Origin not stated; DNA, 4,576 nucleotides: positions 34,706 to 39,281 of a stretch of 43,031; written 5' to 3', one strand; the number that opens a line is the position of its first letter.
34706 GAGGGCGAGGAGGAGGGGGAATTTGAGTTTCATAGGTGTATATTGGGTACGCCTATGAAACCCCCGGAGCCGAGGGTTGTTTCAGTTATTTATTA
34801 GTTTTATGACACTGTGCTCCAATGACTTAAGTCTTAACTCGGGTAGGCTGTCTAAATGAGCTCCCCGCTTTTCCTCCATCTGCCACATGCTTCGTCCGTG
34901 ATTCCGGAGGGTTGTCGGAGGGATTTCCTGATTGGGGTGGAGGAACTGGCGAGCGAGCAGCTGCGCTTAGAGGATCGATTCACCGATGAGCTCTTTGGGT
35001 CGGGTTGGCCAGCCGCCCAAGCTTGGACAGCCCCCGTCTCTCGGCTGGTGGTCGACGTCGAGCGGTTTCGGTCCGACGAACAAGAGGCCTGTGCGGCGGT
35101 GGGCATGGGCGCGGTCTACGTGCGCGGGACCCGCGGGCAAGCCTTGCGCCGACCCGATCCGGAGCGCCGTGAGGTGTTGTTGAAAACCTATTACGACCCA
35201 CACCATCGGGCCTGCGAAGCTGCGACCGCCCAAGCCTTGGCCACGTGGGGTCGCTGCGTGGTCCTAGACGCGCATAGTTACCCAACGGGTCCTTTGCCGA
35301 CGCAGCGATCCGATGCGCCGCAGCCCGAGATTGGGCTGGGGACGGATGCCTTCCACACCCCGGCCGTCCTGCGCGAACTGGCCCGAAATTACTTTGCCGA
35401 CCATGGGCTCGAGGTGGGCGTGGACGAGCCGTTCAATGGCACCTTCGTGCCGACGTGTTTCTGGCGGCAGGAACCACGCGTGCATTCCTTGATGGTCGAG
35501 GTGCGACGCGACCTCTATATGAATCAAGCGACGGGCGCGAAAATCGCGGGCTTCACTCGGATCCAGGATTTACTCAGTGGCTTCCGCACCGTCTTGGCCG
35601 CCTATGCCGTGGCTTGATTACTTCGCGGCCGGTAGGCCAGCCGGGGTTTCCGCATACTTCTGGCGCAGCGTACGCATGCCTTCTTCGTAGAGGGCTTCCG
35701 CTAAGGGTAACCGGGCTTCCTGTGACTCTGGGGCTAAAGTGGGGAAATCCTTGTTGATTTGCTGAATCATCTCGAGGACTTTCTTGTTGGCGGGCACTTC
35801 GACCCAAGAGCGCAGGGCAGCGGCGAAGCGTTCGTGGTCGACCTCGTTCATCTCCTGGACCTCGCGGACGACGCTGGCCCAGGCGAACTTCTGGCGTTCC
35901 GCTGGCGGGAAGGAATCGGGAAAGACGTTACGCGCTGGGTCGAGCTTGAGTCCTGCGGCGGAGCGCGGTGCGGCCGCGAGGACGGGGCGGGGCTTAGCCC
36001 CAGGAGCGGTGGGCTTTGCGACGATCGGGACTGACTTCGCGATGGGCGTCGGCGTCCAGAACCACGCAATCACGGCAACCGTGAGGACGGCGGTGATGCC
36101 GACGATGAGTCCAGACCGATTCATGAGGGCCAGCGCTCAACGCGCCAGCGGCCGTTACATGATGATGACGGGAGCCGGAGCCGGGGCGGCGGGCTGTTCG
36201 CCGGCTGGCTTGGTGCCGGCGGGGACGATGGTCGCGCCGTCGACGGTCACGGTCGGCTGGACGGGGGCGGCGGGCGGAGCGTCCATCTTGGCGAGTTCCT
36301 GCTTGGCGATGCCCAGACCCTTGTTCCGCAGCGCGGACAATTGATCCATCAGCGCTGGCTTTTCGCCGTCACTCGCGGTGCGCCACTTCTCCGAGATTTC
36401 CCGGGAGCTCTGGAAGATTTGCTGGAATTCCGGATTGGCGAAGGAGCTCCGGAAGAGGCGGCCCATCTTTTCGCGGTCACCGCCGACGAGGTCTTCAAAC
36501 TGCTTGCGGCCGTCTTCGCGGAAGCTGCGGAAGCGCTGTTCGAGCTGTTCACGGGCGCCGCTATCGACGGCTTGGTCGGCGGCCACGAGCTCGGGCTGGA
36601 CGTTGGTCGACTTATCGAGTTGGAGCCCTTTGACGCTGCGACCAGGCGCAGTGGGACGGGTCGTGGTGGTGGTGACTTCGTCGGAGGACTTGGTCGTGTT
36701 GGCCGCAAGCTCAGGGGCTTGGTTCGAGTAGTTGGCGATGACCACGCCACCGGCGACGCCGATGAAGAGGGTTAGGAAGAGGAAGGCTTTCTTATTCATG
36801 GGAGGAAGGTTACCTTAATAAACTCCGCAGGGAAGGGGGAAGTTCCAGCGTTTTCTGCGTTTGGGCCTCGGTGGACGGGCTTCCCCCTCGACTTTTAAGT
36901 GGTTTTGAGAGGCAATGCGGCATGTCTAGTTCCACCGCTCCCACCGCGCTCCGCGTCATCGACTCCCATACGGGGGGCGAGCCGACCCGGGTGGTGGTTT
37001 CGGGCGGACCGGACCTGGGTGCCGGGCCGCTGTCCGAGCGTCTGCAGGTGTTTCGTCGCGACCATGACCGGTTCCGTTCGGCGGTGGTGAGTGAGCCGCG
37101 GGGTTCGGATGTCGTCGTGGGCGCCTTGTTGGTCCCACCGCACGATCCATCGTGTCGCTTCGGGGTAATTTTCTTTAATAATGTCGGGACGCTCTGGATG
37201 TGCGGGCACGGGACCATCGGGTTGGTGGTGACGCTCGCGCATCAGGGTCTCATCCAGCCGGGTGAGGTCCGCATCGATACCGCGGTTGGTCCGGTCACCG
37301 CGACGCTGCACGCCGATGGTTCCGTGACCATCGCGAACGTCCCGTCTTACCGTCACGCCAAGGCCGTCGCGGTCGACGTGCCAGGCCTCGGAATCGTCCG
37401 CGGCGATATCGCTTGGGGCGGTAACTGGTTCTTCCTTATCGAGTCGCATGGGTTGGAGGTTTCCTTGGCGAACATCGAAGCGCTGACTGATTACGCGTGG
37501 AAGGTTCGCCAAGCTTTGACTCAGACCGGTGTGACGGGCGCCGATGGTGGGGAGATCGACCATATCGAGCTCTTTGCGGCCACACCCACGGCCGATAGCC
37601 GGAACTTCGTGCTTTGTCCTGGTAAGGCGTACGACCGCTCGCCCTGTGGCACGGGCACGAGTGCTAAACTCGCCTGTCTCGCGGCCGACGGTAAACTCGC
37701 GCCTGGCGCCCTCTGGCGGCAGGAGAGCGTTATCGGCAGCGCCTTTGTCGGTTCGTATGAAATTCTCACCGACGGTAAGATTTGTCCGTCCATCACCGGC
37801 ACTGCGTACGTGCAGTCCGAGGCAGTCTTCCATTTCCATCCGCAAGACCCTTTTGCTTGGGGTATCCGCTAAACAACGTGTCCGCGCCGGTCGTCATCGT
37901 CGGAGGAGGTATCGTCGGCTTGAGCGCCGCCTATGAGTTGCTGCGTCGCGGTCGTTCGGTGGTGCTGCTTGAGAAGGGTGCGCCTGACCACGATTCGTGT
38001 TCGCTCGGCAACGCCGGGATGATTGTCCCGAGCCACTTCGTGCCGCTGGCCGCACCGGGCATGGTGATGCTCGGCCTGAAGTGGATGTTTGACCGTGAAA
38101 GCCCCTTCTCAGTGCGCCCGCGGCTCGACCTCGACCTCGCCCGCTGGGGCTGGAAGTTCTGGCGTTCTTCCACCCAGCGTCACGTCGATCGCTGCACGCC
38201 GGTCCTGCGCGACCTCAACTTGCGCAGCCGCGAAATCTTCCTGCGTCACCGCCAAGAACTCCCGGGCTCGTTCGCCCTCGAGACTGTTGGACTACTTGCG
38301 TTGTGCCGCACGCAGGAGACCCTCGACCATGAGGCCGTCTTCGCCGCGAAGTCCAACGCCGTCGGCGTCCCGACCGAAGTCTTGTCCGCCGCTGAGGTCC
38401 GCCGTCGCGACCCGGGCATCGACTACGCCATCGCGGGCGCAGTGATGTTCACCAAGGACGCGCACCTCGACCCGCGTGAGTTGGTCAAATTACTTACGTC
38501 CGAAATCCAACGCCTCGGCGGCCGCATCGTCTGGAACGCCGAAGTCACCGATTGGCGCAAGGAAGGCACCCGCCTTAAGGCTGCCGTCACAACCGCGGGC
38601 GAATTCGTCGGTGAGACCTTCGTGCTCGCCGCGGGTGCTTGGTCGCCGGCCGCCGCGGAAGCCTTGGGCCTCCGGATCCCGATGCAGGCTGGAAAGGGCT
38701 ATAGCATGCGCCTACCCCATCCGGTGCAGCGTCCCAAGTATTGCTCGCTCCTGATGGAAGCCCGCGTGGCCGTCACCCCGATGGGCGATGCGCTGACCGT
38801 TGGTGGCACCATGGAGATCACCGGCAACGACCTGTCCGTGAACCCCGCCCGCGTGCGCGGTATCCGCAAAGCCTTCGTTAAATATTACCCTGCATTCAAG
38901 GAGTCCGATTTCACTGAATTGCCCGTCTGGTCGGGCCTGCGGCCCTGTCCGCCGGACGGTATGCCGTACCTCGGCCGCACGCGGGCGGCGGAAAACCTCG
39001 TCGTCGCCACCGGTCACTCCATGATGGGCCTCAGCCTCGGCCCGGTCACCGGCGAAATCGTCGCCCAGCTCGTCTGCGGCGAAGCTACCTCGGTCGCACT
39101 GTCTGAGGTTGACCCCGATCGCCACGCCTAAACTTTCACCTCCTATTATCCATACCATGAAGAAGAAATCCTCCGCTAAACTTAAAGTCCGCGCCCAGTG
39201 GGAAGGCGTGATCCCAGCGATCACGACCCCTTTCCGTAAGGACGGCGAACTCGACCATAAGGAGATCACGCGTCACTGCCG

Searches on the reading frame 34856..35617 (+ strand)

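Call 28: search_protein_families(library=pfam, proteins=[window:34856-35617:+], max_evalue=0.001)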
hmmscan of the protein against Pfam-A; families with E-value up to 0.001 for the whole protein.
window:34856-35617:+ (253 aa): 1 family
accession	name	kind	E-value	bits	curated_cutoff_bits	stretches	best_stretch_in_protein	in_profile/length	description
PF05013.17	FGase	-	6.7e-45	154.4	28.9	1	3-222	1-219/219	N-formylglutamate amidohydrolase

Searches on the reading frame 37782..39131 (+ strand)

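Call 70: search_protein_families(library=pfam, proteins=[window:37782-39131:+], max_evalue=0.0001)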
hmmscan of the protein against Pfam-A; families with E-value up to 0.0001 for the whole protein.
window:37782-39131:+ (449 aa): 8 families
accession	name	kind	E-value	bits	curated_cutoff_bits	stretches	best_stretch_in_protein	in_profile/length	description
PF01266.30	DAO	-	7.9e-70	236.6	27.9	1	37-430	2-353/353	FAD dependent oxidoreductase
PF03486.20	HI0933_like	-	1.3e-08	35.1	50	0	230-298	107-176/244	HI0933-like protein Rossmann domain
PF13450.12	NAD_binding_8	-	6.2e-07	30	21.9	1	39-66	1-28/68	NAD(P)-binding Rossmann-like domain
PF01494.25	FAD_binding_3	-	9.9e-07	28.7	22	1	35-70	2-37/349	FAD binding domain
PF00890.30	FAD_binding_2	-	2.1e-06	27.6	20.4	1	37-68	2-33/414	FAD binding domain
PF07992.20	Pyr_redox_2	-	6.9e-06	26.1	26.1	0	36-65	144-173/291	Pyridine nucleotide-disulphide oxidoreductase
PF00070.33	Pyr_redox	-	9.8e-06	26.4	22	0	37-65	2-30/82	Pyridine nucleotide-disulphide oxidoreductase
PF12831.13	FAD_oxidored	-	7.1e-05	22.7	27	0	37-65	2-30/416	FAD dependent oxidoreductase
